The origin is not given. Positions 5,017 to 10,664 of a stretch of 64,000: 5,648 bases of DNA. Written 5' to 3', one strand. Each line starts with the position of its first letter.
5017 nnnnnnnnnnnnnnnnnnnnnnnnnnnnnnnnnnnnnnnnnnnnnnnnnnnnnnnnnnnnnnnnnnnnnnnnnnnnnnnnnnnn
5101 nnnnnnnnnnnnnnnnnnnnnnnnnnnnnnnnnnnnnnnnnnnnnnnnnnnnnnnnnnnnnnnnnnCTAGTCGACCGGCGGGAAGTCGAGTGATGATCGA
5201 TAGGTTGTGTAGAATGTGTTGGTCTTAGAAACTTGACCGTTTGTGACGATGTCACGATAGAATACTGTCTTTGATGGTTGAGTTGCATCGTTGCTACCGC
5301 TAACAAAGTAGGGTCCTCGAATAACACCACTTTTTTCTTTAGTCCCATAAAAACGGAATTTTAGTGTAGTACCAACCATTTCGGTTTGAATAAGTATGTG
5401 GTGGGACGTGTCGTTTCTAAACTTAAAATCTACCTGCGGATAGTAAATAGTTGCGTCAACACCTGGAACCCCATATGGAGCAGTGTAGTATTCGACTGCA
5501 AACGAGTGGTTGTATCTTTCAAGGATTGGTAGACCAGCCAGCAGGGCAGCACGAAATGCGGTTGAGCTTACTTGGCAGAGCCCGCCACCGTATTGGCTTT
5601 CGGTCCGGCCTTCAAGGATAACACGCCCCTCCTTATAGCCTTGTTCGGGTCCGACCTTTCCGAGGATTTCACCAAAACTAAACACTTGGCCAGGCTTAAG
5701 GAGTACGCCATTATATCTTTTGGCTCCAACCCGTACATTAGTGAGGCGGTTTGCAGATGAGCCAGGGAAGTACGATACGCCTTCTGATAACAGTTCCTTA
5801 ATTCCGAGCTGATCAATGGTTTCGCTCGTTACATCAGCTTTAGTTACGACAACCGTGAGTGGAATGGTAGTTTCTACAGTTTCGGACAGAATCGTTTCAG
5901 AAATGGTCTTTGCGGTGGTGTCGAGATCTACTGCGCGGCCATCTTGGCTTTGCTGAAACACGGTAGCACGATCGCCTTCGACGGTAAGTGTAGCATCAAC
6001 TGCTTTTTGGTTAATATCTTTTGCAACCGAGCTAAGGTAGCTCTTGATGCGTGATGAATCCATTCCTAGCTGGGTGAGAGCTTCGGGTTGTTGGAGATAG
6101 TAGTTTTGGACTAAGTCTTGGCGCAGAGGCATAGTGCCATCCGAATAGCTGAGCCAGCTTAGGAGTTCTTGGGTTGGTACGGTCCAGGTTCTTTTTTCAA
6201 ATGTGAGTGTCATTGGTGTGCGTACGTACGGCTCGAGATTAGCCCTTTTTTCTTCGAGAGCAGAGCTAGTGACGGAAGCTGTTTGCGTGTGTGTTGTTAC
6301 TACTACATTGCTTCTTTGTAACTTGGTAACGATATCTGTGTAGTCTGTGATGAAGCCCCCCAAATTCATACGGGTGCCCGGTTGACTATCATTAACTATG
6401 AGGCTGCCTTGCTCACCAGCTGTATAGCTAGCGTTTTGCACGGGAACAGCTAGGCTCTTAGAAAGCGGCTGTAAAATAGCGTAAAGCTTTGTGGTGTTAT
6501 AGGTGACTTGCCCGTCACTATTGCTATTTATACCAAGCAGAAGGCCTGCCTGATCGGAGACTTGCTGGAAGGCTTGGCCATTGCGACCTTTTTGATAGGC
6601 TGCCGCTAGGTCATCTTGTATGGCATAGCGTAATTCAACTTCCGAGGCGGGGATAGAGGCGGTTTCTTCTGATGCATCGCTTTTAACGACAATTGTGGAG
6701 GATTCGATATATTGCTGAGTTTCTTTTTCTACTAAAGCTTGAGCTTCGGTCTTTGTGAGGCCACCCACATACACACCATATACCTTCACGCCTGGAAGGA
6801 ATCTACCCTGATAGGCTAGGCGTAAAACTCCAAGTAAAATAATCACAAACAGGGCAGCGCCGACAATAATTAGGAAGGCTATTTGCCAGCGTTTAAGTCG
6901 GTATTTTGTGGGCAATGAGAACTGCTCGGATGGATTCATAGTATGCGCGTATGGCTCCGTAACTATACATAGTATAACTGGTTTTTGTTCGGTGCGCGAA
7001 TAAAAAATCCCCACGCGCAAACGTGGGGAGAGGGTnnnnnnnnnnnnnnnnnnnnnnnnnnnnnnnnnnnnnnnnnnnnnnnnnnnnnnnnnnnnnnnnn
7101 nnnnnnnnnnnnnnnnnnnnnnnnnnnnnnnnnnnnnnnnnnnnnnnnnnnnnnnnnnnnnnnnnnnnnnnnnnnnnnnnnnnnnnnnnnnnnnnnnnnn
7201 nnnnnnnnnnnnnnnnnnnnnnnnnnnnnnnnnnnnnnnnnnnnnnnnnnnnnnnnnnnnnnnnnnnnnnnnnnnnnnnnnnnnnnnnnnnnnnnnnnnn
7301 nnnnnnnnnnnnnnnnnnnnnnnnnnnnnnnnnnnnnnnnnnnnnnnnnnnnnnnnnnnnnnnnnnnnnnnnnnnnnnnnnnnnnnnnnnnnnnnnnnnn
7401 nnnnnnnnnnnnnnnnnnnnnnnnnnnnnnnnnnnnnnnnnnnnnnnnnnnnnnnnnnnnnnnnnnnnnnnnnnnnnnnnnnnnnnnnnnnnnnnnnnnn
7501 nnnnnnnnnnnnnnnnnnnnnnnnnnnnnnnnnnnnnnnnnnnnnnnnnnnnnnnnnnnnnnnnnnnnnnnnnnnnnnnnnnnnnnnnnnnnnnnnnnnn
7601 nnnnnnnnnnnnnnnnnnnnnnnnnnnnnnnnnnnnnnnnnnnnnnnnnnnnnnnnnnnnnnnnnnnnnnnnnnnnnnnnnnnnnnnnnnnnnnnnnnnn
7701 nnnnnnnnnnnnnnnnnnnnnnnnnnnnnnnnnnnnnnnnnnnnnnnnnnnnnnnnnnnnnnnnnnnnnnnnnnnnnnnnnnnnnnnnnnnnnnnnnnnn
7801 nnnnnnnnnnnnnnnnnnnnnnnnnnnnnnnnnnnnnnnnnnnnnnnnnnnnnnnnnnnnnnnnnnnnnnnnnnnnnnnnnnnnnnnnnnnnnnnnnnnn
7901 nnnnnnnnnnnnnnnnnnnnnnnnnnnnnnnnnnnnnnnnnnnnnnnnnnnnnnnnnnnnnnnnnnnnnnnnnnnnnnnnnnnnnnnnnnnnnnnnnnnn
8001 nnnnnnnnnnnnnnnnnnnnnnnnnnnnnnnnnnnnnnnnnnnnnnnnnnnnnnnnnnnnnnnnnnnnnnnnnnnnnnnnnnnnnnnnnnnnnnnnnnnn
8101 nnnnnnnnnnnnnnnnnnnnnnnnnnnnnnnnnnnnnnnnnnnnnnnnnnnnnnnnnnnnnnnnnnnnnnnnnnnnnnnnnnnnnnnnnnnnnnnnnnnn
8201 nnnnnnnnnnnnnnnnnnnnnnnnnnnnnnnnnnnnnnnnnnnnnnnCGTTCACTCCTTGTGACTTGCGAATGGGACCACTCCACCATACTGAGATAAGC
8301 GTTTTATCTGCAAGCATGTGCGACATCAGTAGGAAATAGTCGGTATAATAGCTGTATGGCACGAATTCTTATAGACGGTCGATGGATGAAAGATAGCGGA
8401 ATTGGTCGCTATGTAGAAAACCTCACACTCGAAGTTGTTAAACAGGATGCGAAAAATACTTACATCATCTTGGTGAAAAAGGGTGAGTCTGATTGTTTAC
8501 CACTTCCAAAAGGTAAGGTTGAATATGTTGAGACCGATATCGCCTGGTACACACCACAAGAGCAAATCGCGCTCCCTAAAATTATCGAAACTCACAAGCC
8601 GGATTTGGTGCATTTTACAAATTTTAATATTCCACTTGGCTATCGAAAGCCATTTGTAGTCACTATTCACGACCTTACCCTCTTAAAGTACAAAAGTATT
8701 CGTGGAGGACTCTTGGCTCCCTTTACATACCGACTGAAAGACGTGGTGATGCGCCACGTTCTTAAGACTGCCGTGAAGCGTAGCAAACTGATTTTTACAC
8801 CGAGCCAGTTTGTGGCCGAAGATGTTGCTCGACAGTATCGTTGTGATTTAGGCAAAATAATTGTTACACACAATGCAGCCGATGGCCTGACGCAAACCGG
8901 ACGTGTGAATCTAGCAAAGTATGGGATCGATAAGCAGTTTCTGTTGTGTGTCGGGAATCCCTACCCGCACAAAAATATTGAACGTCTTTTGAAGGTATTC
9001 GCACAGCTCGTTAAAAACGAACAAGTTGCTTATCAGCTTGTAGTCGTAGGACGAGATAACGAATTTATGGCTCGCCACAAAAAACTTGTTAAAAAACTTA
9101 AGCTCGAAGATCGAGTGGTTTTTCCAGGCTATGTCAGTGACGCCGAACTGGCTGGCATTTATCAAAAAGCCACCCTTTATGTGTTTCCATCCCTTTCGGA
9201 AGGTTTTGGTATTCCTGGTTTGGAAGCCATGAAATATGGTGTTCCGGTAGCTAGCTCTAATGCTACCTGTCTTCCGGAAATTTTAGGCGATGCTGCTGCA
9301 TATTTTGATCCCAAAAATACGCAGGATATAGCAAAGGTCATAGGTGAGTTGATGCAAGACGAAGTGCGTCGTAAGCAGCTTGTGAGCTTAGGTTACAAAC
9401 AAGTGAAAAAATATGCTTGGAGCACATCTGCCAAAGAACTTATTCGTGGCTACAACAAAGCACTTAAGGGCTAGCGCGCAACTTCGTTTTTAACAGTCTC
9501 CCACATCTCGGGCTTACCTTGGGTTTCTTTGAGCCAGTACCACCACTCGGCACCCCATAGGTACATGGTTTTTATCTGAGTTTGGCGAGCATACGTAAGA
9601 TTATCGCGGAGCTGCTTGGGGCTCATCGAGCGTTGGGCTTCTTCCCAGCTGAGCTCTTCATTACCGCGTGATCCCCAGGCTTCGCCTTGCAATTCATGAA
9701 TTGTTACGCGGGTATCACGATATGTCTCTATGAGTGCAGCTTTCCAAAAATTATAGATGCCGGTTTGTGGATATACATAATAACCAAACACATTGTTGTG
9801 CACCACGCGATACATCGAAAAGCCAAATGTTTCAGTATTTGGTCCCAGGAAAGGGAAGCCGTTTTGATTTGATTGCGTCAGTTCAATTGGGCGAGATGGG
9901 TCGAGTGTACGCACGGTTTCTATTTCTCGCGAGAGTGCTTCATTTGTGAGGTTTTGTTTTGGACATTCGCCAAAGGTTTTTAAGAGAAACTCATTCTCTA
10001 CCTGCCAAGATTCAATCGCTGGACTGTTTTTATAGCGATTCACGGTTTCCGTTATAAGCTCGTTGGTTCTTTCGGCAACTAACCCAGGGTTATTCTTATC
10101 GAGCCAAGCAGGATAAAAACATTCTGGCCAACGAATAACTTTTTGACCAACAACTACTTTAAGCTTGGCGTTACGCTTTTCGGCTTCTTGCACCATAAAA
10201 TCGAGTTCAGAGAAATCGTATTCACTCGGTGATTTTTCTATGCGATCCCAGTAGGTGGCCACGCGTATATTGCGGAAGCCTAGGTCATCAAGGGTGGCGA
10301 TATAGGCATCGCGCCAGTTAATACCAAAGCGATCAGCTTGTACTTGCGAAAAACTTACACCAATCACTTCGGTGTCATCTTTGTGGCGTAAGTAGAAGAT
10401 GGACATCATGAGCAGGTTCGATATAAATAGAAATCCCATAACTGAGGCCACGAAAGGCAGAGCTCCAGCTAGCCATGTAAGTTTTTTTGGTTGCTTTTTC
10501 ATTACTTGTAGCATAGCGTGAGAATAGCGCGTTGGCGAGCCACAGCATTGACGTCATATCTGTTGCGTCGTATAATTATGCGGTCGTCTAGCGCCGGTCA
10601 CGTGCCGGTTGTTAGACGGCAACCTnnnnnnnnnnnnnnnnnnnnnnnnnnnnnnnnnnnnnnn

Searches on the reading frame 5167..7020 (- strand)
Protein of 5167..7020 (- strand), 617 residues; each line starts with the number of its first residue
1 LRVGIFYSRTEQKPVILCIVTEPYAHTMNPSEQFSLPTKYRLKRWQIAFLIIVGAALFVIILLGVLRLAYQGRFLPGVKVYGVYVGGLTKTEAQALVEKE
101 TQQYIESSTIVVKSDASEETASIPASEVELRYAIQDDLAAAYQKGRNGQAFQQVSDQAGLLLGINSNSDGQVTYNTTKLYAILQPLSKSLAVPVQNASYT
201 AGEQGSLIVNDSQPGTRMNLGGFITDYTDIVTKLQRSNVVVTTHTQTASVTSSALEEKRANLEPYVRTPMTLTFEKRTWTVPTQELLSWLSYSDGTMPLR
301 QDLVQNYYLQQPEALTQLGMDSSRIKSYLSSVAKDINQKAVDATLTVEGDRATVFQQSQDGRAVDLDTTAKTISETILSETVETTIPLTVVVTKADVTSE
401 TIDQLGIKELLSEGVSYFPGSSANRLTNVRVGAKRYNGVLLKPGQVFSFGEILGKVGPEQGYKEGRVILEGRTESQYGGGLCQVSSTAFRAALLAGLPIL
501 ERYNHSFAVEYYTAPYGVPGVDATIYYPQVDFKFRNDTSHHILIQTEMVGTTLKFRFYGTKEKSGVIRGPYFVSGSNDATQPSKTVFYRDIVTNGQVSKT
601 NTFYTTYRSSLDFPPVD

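Call 30: search_protein_families(library=pfam, proteins=[window:5167-7020:-], max_evalue=0.001)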
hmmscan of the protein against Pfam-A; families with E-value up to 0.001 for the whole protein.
window:5167-7020:- (617 aa): 2 families
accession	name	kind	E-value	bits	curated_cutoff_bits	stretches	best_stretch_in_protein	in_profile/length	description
PF04294.18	VanW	-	8.6e-44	148.6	27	1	424-558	1-130/130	VanW like protein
PF12229.13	PG_binding_4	-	4.4e-21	75.7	22.1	2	122-219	2-96/117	Putative peptidoglycan binding domain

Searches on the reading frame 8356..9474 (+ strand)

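Call 30: search_protein_families(library=pfam, proteins=[window:8356-9474:+], max_evalue=0.001)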
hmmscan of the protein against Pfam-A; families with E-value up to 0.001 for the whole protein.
window:8356-9474:+ (372 aa): 5 families
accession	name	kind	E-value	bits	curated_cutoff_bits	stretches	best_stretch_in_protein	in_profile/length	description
PF00534.26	Glycos_transf_1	-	1.7e-36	125.8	26.4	1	192-348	14-171/172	Glycosyl transferases group 1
PF13692.12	Glyco_trans_1_4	-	1.8e-28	100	27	1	195-335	3-142/142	Glycosyl transferases group 1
PF13439.12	Glyco_transf_4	-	1.5e-13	51.6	28.5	1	15-176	3-167/170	Glycosyltransferase Family 4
PF20706.3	GT4-conflict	-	2.8e-13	50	26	1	199-330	203-338/385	Family 4 Glycosyltransferase in conflict systems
PF13579.12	Glyco_trans_4_4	-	5.2e-05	24.1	29.7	1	15-173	2-157/158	Glycosyl transferase 4-like domain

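Call 33: search_protein_families(library=ncbifam, proteins=[window:8356-9474:+], max_evalue=0.00001)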
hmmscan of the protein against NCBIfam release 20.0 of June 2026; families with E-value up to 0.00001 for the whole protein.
window:8356-9474:+ (372 aa): 30 families (the best 25 are shown)
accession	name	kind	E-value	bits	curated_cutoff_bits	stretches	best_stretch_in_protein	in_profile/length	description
TIGR04047.1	MSMEG_0565_glyc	hypoth_equivalog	3.3e-24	85.7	259.85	1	131-367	127-372/373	MSMEG_0565 family glycosyltransferase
TIGR03999.1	thiol_BshA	equivalog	3.5e-21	75.6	273.7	1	129-368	131-372/375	N-acetyl-alpha-D-glucosaminyl L-malate synthase BshA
TIGR03449.1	mycothiol_MshA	equivalog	9.9e-20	70.8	462.5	1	140-370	162-404/406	D-inositol-3-phosphate glycosyltransferase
TIGR02149.1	glgA_Coryne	subfamily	8.2e-19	68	302.4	1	95-368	104-389/391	glycogen synthase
NF041876.1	EPS_EpsE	equivalog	2e-17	63.5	400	1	196-360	217-387/389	exopolysaccharide biosynthesis GT4 family glycosyltransferase EpsE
NF038295.1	EPS_HpsP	equivalog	2.1e-16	59.9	550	1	187-368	199-386/388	hormogonium polysaccharide biosynthesis glycosyltransferase HpsP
NF038255.1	exopoly_VpsD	equivalog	2.5e-16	59.5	300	1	72-317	92-324/381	VpsD family glycosyltransferase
TIGR04157.1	glyco_rSAM_CFB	subfamily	1.9e-15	56.8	400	1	187-318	219-347/406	TIGR04157 family glycosyltransferase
NF053513.1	Gtran_IagA_BgsA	equivalog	2.8e-15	56.2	460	1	132-370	95-332/333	LTA glycolipid anchor biosynthesis glycosyltransferase, IagA/BgsA family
NF041010.1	glycosy_Agl16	equivalog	4.6e-14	52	575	1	116-367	105-349/352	glycosylation protein Agl16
NF047880.1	glyco_SdgA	exception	1.1e-13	50.6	800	1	168-356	290-477/488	serine-aspartate repeat adhesin O-glycosyltransferase SdgA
TIGR03088.1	stp2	hypoth_equivalog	1.4e-13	50.6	409.05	1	193-362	194-366/374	TIGR03088 family PEP-CTERM/XrtA system glycosyltransferase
NF047684.1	TeichurnBiosyTuaC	equivalog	1.8e-13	50.2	550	1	190-370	216-390/391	teichuronic acid biosynthesis protein TuaC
NF050063.1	ProtGlycPglJ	equivalog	8.1e-13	48.3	500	1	127-363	129-360/363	N-acetylgalactosamine-N,N'-diacetylbacillosaminyl-diphospho-undecaprenol 4-alpha-N-acetylgalactosaminyltransferase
TIGR04063.1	stp3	hypoth_equivalog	1.2e-12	47.5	442.05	1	131-369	146-395/397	TIGR04063 family PEP-CTERM/XrtA system glycosyltransferase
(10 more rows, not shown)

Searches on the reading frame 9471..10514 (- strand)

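Call 30: search_protein_families(library=pfam, proteins=[window:9471-10514:-], max_evalue=0.001)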
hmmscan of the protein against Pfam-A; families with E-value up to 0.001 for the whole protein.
window:9471-10514:- (347 aa): 3 families
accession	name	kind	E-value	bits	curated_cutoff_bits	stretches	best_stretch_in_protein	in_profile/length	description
PF02449.21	Glyco_hydro_42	-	8.9e-07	29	21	0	149-184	111-145/376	Beta-galactosidase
PF00150.24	Cellulase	-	4e-06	26.9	23.5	1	68-216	23-169/272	Cellulase (glycosyl hydrolase family 5)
PF00331.26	Glyco_hydro_10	-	0.00012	21.9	22.1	1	88-179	46-132/311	Glycosyl hydrolase family 10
